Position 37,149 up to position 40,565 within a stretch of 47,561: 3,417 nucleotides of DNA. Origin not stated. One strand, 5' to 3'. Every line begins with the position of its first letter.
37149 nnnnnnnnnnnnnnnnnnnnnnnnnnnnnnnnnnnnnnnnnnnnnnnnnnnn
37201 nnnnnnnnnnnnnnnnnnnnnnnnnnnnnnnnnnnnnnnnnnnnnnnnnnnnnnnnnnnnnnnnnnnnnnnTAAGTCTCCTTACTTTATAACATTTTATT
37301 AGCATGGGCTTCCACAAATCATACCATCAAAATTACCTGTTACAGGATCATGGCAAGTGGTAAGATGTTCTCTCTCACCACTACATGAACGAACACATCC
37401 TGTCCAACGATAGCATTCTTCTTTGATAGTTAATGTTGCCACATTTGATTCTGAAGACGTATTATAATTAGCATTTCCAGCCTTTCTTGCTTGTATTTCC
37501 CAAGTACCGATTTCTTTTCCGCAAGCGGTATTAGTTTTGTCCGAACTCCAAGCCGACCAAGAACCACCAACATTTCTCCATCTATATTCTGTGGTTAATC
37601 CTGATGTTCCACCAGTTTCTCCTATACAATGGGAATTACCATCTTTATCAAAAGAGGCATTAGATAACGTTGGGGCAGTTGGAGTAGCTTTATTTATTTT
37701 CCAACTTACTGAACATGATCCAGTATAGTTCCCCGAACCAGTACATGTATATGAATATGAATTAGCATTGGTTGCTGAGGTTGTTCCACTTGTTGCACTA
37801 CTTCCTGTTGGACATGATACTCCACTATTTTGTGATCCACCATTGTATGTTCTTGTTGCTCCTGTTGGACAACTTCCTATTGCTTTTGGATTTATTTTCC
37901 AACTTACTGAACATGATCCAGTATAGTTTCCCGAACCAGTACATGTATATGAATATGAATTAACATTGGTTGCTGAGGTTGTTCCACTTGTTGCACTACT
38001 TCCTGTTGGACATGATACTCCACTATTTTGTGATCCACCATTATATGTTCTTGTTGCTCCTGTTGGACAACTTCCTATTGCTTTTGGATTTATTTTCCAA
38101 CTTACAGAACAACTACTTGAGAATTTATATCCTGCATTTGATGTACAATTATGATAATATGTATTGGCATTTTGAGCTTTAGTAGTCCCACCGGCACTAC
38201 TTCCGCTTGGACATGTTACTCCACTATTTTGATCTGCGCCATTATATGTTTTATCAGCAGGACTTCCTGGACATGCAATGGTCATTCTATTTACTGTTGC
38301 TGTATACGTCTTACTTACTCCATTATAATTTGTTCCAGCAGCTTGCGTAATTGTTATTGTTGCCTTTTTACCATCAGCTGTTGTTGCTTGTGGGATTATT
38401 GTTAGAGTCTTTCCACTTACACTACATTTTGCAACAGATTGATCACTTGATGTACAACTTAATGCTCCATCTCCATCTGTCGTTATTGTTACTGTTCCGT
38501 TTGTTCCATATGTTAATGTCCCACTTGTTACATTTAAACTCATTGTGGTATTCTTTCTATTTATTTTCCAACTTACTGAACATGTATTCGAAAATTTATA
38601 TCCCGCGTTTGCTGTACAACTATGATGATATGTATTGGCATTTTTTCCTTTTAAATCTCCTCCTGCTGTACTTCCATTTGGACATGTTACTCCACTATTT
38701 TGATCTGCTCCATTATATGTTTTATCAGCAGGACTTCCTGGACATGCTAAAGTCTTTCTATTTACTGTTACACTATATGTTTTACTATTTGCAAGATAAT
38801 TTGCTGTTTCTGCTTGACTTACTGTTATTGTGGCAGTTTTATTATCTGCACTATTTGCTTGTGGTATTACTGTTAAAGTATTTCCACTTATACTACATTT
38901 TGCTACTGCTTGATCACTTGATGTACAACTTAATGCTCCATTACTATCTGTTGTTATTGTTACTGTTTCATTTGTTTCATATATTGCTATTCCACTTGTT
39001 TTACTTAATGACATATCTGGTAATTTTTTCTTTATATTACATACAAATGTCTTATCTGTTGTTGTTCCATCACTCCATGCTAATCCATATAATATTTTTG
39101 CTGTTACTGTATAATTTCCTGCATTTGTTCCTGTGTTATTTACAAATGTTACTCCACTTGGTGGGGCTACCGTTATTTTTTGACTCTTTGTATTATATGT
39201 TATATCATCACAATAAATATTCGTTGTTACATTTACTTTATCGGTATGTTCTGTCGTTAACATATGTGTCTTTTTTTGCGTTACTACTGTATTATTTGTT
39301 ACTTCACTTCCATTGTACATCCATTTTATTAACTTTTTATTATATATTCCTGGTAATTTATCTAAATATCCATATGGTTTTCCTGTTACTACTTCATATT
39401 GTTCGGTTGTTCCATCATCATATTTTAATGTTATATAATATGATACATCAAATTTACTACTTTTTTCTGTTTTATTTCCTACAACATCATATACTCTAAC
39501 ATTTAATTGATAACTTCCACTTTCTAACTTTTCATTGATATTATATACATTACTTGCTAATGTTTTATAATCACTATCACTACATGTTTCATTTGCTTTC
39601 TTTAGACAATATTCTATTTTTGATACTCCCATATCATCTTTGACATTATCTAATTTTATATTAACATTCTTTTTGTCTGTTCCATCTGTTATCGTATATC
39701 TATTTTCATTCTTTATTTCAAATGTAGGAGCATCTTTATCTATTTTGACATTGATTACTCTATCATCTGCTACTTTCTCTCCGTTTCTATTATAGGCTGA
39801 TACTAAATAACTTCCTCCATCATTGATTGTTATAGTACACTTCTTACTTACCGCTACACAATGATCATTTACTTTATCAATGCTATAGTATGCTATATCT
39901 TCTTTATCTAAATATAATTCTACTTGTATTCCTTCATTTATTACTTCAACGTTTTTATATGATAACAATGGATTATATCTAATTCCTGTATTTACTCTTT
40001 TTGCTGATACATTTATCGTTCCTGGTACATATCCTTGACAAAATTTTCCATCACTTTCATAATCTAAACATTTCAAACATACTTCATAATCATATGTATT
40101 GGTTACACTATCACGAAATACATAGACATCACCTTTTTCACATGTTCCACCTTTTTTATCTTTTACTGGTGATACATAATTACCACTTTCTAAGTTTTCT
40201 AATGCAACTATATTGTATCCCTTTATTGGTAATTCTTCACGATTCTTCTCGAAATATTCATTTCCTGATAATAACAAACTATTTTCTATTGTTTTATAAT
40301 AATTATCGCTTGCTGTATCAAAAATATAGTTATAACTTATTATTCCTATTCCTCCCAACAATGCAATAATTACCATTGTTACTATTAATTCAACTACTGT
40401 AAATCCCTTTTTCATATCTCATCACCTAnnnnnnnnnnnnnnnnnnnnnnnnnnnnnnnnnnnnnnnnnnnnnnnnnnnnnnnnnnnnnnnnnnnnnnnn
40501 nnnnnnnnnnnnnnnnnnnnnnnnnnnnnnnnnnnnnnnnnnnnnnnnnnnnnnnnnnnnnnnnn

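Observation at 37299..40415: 1038-aa prepilin-signal protein built of cysteine-rich repeats, in an operon with ftsK and without pilus machinery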

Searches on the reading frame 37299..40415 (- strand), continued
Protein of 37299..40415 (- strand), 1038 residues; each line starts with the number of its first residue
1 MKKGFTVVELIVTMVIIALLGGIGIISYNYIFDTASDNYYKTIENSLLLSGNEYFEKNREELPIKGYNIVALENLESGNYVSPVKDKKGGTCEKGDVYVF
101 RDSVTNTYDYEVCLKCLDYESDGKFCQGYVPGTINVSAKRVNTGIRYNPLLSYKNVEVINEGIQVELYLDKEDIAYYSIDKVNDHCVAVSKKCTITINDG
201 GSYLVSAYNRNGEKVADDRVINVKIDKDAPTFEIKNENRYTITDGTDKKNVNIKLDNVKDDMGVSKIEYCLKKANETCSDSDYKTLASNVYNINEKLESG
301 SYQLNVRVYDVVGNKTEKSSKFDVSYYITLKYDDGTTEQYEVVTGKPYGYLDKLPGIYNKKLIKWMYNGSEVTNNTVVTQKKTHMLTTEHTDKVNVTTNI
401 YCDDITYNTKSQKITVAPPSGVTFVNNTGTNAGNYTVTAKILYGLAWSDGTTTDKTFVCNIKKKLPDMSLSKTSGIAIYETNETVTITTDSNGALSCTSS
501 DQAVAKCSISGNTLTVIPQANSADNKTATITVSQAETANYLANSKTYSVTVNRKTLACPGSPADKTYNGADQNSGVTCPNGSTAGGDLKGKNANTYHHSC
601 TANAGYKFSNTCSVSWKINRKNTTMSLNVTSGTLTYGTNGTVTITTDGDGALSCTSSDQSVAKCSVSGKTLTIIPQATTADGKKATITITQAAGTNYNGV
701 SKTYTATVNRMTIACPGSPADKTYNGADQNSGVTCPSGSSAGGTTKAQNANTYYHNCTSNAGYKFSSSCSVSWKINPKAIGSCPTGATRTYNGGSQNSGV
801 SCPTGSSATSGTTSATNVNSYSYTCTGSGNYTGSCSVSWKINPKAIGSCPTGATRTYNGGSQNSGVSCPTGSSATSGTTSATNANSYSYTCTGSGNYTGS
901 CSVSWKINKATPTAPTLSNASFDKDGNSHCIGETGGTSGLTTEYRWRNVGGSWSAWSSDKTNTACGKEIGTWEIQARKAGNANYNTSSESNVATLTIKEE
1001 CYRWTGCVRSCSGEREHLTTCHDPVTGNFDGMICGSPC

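Call 33: predict_structure(alignment_id=A2)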
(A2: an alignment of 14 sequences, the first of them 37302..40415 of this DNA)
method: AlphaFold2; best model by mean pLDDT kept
length: 1038 residues; sequences in the alignment: 14
mean_pLDDT: 67.8   pTM: 0.34
mean pLDDT of the five models: 67.8, 65.8, 65.0, 64.8, 64.4
residues with pLDDT >= 90: 151; 70-90: 488; 50-70: 142; < 50: 257
segments of 3 or more residues with pLDDT < 50: 1-5, 717-734, 739-753, 772-914, 923-926, 928-940, 961-966, 980-987, 999-1038
pLDDT, mean of each block of 10 residues (from residue 1): 47 67 59 71 80 68 59 76 77 78 65 80 70 79 84 78 85 79 74 85 82 77 84 89 83 88 86 87 85 91 92 88 92 89 91 83 84 90 85 61 72 70 77 81 71 79 86 90 91 89 92 92 87 89 92 87 82 81 81 83 85 83 88 84 86 87 87 80 88 85 88 57 33 48 41 53 65 36 24 24 29 25 30 30 25 21 22 22 27 29 26 46 49 38 69 66 52 65 42 59 28 28 29 26
secondary structure, 60 per line:
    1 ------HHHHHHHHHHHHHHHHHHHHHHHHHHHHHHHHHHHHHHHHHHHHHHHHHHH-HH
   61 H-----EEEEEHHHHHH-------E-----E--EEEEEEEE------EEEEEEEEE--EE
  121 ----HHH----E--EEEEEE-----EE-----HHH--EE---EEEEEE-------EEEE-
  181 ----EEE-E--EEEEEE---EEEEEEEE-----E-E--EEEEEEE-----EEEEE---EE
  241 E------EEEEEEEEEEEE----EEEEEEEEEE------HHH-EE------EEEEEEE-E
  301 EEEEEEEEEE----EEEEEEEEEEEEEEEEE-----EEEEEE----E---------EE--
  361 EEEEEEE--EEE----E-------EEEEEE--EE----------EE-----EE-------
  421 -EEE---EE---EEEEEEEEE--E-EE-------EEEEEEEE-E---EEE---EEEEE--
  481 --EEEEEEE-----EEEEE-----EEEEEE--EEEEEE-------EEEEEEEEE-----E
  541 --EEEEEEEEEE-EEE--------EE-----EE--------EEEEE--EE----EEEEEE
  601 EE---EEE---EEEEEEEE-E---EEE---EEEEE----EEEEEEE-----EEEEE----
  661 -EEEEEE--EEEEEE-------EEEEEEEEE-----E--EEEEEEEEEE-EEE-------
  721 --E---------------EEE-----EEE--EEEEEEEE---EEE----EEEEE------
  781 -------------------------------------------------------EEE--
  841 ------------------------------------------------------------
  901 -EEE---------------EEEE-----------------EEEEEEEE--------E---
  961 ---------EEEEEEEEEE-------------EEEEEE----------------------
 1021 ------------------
elements in order (helices of 4 or more, strands of 3 or more residues): H7-57 E67-71 H72-77 E94-101 E108-116 E135-140 E163-168 E176-179 E185-187 E192-197 E201-208 E219-225 E231-235 E239-241 E248-259 E264-273 E292-298 E300-310 E315-331 E337-342 E361-367 E370-372 E385-390 E422-424 E433-441 E455-462 E468-470 E474-478 E483-489 E495-499 E505-510 E513-518 E526-534 E543-552 E554-556 E582-586 E595-602 E606-608 E612-619 E625-627 E631-635 E640-646 E652-656 E662-667 E670-675 E683-691 E700-709 E711-713 E739-741 E747-749 E752-759 E763-765 E770-774 E836-838 E902-904 E920-923 E941-948 E970-979 E993-998

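Call 38: fold_search(model_id=the predicted structure, library=pdb)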
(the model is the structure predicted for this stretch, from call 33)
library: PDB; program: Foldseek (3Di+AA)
matches with E <= 10: 1897; with E <= 0.001: 261
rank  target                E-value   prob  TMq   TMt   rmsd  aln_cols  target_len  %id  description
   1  9fly_A                3.9e-12  1.00  0.18  0.20  26.8       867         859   12  CryoEM structure of the base (4151-5009) in the grappling hook protein A (GhpA) in the bacterium Aureispira sp. CCB-QB (released 2024-10-16)
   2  3dmk_A                3.9e-12  1.00  0.10  0.13  83.1       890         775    9  Crystal structure of Down Syndrome Cell Adhesion Molecule (DSCAM) isoform 1.30.30, N-terminal eight Ig domains (released 2008-10-07)
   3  7r5k_10               4.3e-12  1.00  0.10  0.07  36.3      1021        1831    8  Human nuclear pore complex (constricted) (released 2022-06-22)
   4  1e07                  3.4e-11  1.00  0.16  0.23  23.0       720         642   10  Model of human carcinoembryonic antigen by homology modelling and curve-fitting to experimental solution scattering data (released 2000-07-04)
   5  4aq1_A                5.4e-11  1.00  0.10  0.13  65.9       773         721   12  Structure of the SbsB S-layer protein of Geobacillus stearothermophilus PV72p2 in complex with nanobody KB6 (released 2012-06-13)
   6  3dmk_B                9.4e-11  1.00  0.10  0.14  67.4       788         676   10  Crystal structure of Down Syndrome Cell Adhesion Molecule (DSCAM) isoform 1.30.30, N-terminal eight Ig domains (released 2008-10-07)
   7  8q6t_I                3.8e-10  1.00  0.12  0.12  31.4       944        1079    9  Helical reconstruction of the relaxed thick filament from FIB milled left ventricular mouse myofibrils (released 2023-11-01)
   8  9flw_A                4.6e-10  1.00  0.15  0.25  22.0       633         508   12  CryoEM structure of the fragment-6 (3571-4078) in the grappling hook protein A (GhpA) in the bacterium Aureispira sp.  (released 2024-10-16)
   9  8opr_A                4.6e-10  1.00  0.07  0.11  63.5       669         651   11  Structure of the EA1 surface layer of Bacillus anthracis (released 2023-11-08)
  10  7ol4_C                1.2e-09  1.00  0.12  0.20  65.4       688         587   10  Mouse contactin-1 neurofascin-155 immunoglobulin domains adhesion complex (released 2022-12-14)
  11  9ijj_4I               1.4e-09  1.00  0.15  0.07  19.9       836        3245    8  In situ structure of the central apparatus in mouse sperm axoneme. (released 2025-06-04)
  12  9ba5_A                2.8e-09  1.00  0.08  0.12  48.4       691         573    9  Cross-linked Contactin 2 Ig1-Ig6 (released 2024-07-17)
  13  8k53_A                3.9e-09  1.00  0.13  0.16  47.1       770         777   11  Structure of the Dimeric Human CNTN2 Ig 1-6-FNIII 1-2 Domain in an Asymmetric State (released 2023-12-06)
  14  7ol4_A                6.9e-09  1.00  0.12  0.20  56.1       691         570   10  Mouse contactin-1 neurofascin-155 immunoglobulin domains adhesion complex (released 2022-12-14)
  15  9ijj_4H               7.9e-09  1.00  0.17  0.07  18.7       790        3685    8  In situ structure of the central apparatus in mouse sperm axoneme. (released 2025-06-04)
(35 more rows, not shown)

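Call 66: search_protein_families(library=pfam, proteins=[L008:9992-11539:+, L009:9980-14728:+, L013:10001-12604:+, L012:9995-12196:+, L011:9983-11812:+, L005:215-2353:+, L006:6107-10360:+, L007:9956-13678:+], max_evalue=0.01)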
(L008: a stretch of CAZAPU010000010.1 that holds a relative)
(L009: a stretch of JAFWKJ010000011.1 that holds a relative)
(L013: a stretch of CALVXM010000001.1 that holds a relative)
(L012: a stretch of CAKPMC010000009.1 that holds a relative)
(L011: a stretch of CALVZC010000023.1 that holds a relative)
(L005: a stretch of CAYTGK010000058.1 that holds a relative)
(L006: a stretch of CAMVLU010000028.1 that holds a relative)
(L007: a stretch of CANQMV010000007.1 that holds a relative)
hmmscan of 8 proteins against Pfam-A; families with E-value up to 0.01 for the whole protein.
L008:9992-11539:+ (515 aa): 1 family
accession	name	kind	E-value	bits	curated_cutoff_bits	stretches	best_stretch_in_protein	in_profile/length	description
PF07963.17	N_methyl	-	9.3e-09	34.9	21.2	1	1-26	1-26/27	Prokaryotic N-terminal methylation motif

L009:9980-14728:+ (1582 aa): 1 family
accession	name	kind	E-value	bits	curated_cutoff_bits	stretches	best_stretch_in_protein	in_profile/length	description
PF07963.17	N_methyl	-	2.8e-07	30.3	21.2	1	6-31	2-27/27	Prokaryotic N-terminal methylation motif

L013:10001-12604:+ (867 aa): 3 families
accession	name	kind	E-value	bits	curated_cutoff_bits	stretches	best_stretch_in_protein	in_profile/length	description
PF16403.11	Bact_surface_Ig-like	-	1.3e-13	51.3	27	2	386-456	3-71/71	Bacterial surface protein, Ig-like domain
PF07963.17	N_methyl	-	6.3e-06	26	21.2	1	2-25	4-27/27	Prokaryotic N-terminal methylation motif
PF02494.22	HYR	-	7.4e-05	23.4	21.7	0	417-456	42-81/81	HYR domain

L012:9995-12196:+ (733 aa): 1 family
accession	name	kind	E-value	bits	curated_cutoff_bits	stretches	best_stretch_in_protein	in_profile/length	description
PF07963.17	N_methyl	-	4.9e-06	26.3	21.2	1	2-25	3-26/27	Prokaryotic N-terminal methylation motif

L011:9983-11812:+ (609 aa): 1 family
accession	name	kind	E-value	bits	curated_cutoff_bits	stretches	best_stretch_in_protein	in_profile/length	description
PF07963.17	N_methyl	-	1.6e-06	27.9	21.2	1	5-30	2-27/27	Prokaryotic N-terminal methylation motif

L005:215-2353:+ (712 aa): 4 families
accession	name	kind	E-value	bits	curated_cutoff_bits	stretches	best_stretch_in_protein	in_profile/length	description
PF07963.17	N_methyl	-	3.1e-07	30.1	21.2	1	6-30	2-26/27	Prokaryotic N-terminal methylation motif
PF19077.6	Big_13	-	0.0053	17.7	27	1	304-344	56-97/102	Bacterial Ig-like domain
PF18676.6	MBG_2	-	0.006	17.6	25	1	424-501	1-72/72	MBG domain (YGX type)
PF15418.12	DUF4625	-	0.006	17.3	27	0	254-347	29-130/131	Domain of unknown function (DUF4625)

L006:6107-10360:+ (1417 aa): 2 families
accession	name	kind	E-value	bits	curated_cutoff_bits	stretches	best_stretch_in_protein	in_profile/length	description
PF09479.16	Flg_new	-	2.6e-10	40.7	27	2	978-1032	1-51/65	Listeria-Bacteroides repeat domain (List_Bact_rpt)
PF07963.17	N_methyl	-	0.00014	21.7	21.2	1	2-25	3-26/27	Prokaryotic N-terminal methylation motif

L007:9956-13678:+ (1240 aa): 1 family
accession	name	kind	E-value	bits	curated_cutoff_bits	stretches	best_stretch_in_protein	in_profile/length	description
PF07963.17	N_methyl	-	1.3e-06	28.1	21.2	1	14-38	2-26/27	Prokaryotic N-terminal methylation motif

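Call 70: find_encoding_contigs(protein=P0004, flank=10000, max_places=2)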
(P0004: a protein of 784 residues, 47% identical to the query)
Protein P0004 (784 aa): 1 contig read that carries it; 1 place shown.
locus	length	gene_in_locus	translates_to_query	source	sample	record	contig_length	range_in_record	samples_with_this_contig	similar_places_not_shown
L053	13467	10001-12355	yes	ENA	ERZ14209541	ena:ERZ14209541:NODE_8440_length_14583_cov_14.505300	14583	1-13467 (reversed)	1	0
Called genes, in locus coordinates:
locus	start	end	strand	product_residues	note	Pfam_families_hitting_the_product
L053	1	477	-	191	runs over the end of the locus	PF01725:Ham1p_like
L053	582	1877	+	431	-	PF00009:GTP_EFTU, PF01926:MMR_HSR1, PF02421:FeoB_N, PF03193:RsgA_GTPase (weak), PF00009:GTP_EFTU, PF01926:MMR_HSR1, PF02421:FeoB_N, PF14714:KH_dom-like, +8 more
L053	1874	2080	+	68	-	-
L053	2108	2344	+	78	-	PF14069:SpoVIF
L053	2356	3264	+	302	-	PF00781:DAGK_cat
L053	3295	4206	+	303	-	PF13191:AAA_16 (faint), PF00004:AAA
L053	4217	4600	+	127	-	-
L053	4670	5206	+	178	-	-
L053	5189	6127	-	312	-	PF07670:Gate (weak)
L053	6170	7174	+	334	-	PF05362:Lon_C (weak)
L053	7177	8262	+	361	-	PF02646:RmuC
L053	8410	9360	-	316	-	PF02371:Transposase_20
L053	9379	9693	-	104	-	PF01548:DEDD_Tnp_IS110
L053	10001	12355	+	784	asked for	-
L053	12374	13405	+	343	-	-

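Call 71: find_encoding_contigs(protein=P0015, flank=10000, max_places=2)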
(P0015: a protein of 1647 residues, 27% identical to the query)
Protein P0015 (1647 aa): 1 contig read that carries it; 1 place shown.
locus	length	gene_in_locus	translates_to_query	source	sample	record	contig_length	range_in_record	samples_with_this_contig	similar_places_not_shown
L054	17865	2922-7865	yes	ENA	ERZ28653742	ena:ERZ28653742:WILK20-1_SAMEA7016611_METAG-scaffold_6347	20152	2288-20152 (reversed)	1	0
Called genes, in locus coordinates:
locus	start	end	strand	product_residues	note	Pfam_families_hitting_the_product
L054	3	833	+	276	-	?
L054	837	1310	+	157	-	PF01782:RimM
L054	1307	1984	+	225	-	PF01746:tRNA_m1G_MT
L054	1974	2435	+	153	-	-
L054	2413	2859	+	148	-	PF04892:VanZ-LLP1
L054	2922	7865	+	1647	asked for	PF09479:Flg_new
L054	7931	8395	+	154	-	-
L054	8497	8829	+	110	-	-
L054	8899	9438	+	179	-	-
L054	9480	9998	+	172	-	PF00156:Pribosyltran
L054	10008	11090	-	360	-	PF01098:FTSW_RODA_SPOVE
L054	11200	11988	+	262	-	-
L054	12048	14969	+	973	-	PF02463:SMC_N, PF13304:AAA_21, PF13476:AAA_23, PF13555:AAA_29 (weak), PF06470:SMC_hinge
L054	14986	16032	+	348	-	PF03706:LPG_synthase_TM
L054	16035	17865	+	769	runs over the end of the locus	PF12705:PDDEXK_1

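Call 80: find_encoding_contigs(protein=P0002, flank=10000, max_places=2)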
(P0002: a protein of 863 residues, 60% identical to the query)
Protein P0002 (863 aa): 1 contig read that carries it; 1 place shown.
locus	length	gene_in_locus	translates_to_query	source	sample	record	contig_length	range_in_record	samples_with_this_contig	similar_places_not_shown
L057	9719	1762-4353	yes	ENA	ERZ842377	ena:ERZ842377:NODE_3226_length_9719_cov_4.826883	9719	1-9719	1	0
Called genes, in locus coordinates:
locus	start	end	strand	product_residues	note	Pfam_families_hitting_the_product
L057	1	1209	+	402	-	?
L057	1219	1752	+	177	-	-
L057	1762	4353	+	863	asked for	-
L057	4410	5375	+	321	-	-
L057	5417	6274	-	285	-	PF01297:ZnuA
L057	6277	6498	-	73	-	PF01809:YidD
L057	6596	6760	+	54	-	PF14622:Ribonucleas_3_3 (weak)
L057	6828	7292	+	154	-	PF00636:Ribonuclease_3, PF14622:Ribonucleas_3_3, PF00035:dsrm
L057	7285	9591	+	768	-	-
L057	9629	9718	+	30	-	?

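Call 81: find_encoding_contigs(protein=P0003, flank=10000, max_places=2)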
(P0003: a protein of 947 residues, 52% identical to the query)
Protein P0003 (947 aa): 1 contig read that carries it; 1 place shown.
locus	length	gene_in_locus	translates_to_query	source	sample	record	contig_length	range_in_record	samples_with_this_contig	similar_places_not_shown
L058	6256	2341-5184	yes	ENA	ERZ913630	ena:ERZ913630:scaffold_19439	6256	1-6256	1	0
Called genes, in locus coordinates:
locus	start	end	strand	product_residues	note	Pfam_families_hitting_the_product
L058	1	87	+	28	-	?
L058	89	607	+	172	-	PF00588:SpoU_methylase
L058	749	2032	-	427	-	PF01548:DEDD_Tnp_IS110, PF02371:Transposase_20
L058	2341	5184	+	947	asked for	PF18676:MBG_2 (weak)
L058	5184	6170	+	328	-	-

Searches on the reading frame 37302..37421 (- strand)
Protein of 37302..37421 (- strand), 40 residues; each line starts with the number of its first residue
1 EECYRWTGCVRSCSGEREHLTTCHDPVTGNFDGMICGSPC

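Call 44: search_protein_families(library=pfam, proteins=[window:37302-37421:-], max_evalue=10)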
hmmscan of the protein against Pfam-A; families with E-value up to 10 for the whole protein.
seq(40 aa): 0 families

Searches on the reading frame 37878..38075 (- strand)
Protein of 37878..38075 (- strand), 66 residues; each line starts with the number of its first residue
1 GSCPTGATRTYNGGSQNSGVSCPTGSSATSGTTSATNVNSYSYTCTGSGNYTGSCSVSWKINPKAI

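Call 44: search_protein_families(library=pfam, proteins=[window:37878-38075:-], max_evalue=10)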
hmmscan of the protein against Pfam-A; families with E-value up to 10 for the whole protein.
seq(66 aa): 1 family
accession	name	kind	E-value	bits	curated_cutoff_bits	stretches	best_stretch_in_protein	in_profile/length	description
PF20477.3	DUF6719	-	1.1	9.6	27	1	1-18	46-63/78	Family of unknown function (DUF6719)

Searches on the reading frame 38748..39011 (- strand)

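Call 44: search_protein_families(library=pfam, proteins=[window:38748-39011:-], max_evalue=10)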
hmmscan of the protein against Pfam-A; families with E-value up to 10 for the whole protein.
seq(88 aa): 4 families
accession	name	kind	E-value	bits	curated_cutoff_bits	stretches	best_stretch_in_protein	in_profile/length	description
PF13205.12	Big_5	-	0.0069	17.5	23.6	1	19-79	35-101/105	Bacterial Ig-like domain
PF07245.16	Phlebovirus_G2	-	0.011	15.2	22.9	1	5-69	224-289/324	Phlebovirus glycoprotein G2 fusion domain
PF19917.4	bpX1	-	0.068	13.4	27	1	18-41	11-34/82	MoxR-vWA-beta-propeller ternary system domain bpX1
PF03785.20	Peptidase_C25_C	-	0.68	10.3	25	1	12-72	14-74/79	Peptidase family C25, C terminal ig-like domain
